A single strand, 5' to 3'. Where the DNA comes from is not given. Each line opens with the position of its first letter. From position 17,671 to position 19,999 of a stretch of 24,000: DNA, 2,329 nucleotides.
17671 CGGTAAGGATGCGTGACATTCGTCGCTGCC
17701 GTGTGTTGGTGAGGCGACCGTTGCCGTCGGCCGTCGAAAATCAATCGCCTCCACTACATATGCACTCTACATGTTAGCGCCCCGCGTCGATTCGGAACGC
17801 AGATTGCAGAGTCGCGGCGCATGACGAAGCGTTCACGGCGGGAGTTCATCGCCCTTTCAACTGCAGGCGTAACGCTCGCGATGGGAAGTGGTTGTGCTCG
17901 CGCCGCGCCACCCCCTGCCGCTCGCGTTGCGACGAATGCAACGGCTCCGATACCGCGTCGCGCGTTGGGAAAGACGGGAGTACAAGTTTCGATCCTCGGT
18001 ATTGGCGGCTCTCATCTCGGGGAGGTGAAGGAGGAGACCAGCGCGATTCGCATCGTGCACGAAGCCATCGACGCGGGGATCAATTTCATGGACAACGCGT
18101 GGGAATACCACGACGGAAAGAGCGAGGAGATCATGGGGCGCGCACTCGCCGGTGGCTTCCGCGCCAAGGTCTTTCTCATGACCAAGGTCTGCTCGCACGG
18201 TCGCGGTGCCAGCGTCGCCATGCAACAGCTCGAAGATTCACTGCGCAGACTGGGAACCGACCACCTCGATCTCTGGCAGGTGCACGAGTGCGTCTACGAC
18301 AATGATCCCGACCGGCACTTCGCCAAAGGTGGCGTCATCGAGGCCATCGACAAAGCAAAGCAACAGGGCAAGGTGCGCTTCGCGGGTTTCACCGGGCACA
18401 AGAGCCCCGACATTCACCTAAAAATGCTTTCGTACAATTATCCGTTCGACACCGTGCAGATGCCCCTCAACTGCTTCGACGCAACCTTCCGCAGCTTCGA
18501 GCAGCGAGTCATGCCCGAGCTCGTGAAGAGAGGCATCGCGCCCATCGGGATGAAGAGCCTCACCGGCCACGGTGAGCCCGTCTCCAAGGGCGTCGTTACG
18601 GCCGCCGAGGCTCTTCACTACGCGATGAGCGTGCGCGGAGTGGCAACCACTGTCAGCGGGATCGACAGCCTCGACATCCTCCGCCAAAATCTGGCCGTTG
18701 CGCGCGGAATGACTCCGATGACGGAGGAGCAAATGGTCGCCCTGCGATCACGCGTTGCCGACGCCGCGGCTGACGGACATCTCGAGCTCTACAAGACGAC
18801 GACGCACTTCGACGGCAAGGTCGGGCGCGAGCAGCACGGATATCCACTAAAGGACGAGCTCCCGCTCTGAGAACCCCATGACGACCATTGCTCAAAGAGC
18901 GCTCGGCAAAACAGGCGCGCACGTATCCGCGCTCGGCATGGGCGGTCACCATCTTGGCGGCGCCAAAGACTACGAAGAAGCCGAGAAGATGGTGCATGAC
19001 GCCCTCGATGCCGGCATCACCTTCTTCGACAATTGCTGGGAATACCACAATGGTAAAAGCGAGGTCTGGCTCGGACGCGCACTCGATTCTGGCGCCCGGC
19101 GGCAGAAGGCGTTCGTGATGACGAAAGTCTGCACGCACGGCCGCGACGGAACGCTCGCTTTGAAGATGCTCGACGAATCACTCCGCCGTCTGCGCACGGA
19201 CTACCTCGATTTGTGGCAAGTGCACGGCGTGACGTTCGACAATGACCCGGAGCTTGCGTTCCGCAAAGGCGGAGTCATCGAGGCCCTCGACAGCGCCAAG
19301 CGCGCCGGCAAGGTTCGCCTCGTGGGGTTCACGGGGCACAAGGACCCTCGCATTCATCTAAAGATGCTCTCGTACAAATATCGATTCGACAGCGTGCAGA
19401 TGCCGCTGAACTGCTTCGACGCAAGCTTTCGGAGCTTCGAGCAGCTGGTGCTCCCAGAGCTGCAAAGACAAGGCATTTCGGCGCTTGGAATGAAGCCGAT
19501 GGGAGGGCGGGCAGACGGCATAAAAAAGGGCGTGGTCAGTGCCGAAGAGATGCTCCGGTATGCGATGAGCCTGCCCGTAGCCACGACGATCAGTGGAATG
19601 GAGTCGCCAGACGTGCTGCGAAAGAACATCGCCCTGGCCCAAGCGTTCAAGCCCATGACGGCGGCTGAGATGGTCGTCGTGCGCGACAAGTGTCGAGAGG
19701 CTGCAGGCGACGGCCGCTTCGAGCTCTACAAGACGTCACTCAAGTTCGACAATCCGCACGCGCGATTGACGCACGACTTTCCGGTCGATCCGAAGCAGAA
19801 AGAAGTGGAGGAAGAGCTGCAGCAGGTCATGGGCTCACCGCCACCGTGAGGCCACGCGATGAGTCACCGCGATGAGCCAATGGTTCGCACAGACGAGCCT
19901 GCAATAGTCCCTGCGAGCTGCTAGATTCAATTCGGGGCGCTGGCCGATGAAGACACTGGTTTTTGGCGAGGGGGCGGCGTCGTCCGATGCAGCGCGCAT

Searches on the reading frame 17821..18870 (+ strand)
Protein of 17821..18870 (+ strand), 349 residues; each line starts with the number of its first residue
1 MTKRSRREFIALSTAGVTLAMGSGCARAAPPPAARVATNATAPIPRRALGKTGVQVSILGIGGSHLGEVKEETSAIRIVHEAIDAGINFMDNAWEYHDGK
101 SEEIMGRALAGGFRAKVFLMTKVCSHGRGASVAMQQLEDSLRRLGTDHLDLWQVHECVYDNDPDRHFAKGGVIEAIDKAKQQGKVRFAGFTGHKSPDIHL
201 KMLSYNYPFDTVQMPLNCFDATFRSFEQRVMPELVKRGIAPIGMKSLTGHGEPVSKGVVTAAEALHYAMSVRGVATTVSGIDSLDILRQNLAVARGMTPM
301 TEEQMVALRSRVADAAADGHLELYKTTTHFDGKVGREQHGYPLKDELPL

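Call 38: search_protein_families(library=ncbifam, proteins=[window:17821-18870:+], max_evalue=0.00001)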
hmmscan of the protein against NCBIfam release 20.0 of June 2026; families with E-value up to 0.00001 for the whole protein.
window:17821-18870:+ (349 aa): 7 families
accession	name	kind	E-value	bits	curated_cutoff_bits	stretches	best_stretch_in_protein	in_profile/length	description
NF049922.1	MethglyxlRedYdjG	equivalog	1.1e-13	50.9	550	1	48-123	5-86/326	NADH-dependent methylglyoxal reductase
TIGR01293.1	Kv_beta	subfamily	2.7e-08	33.2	365.4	1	47-187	4-148/319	voltage-dependent potassium channel subunit beta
NF007912.0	PRK10625.1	equivalog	5.2e-08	32.6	415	1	52-156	9-133/346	NADP(H)-dependent aldo-keto reductase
NF007388.0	PRK09912.1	subfamily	4.4e-07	29.1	448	1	47-203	16-179/346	L-glyceraldehyde 3-phosphate reductase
NF008377.0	PRK11172.1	equivalog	5.4e-07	29.1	327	1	71-190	14-128/267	2,5-didehydrogluconate reductase DkgB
NF007695.0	PRK10376.1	subfamily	1.7e-06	27.3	280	1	62-192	29-166/290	oxidoreductase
NF008598.0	PRK11565.1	equivalog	6.8e-06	25.4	425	1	72-193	27-140/275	2,5-didehydrogluconate reductase DkgA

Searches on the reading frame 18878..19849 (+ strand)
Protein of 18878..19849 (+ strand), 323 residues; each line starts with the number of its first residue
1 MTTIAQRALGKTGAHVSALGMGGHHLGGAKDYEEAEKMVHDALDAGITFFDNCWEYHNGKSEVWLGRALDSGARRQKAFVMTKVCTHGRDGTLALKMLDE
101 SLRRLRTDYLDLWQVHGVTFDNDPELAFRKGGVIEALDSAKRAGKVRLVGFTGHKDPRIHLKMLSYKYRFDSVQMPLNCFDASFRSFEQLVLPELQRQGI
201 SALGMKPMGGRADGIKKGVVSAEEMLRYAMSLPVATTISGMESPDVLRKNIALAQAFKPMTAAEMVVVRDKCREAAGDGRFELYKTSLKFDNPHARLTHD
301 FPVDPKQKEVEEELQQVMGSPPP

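Call 38: search_protein_families(library=ncbifam, proteins=[window:18878-19849:+], max_evalue=0.00001)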
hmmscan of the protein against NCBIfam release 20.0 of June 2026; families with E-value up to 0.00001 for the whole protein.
window:18878-19849:+ (323 aa): 6 families
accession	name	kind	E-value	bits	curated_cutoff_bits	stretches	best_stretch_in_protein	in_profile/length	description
NF049922.1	MethglyxlRedYdjG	equivalog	2.1e-12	46.7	550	1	8-94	5-97/326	NADH-dependent methylglyoxal reductase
TIGR01293.1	Kv_beta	subfamily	6.3e-11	41.9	365.4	1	6-115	3-121/319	voltage-dependent potassium channel subunit beta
NF008377.0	PRK11172.1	equivalog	3.9e-09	36.1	327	1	16-152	3-129/267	2,5-didehydrogluconate reductase DkgB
NF007912.0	PRK10625.1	equivalog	6.7e-08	32.3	415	1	14-153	11-180/346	NADP(H)-dependent aldo-keto reductase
NF007388.0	PRK09912.1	subfamily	7.3e-08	31.7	448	1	5-187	14-199/346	L-glyceraldehyde 3-phosphate reductase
NF008598.0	PRK11565.1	equivalog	7.5e-08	31.8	425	1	13-123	12-114/275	2,5-didehydrogluconate reductase DkgA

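Call 46: find_encoding_contigs(protein=window:18878-19849:+, flank=10000, max_places=2)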
Protein window:18878-19849:+ (323 aa): 5 contigs read that carry it; 2 places shown.
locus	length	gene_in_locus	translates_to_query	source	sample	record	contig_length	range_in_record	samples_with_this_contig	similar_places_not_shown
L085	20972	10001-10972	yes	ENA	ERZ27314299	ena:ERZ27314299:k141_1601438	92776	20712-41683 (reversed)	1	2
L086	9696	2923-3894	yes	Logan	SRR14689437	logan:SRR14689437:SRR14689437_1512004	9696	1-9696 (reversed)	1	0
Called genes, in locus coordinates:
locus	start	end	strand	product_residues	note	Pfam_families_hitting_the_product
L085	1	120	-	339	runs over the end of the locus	PF03773:ArsP_1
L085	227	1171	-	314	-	PF00291:PALP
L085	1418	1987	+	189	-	PF17761:DUF1016_N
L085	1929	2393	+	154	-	PF06250:YhcG_C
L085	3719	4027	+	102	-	PF12840:HTH_20, PF01022:HTH_5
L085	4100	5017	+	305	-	PF13489:Methyltransf_23, PF01135:PCMT (weak), PF01209:Ubie_methyltran, PF06325:PrmA (weak), PF08241:Methyltransf_11, PF08242:Methyltransf_12, PF13649:Methyltransf_25, PF13847:Methyltransf_31, +1 more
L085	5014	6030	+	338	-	PF00044:Gp_dh_N, PF02800:Gp_dh_C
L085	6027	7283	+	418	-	PF07690:MFS_1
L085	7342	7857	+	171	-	-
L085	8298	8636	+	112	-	PF00072:Response_reg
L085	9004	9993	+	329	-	PF00248:Aldo_ket_red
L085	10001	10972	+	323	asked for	PF00248:Aldo_ket_red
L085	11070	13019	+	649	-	PF00989:PAS, PF08448:PAS_4, PF13426:PAS_9 (weak), PF00512:HisKA, PF02518:HATPase_c, PF00072:Response_reg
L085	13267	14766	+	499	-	PF00072:Response_reg, PF00512:HisKA, PF02518:HATPase_c, PF00072:Response_reg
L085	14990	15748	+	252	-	PF18013:Phage_lysozyme2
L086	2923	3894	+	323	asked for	PF00248:Aldo_ket_red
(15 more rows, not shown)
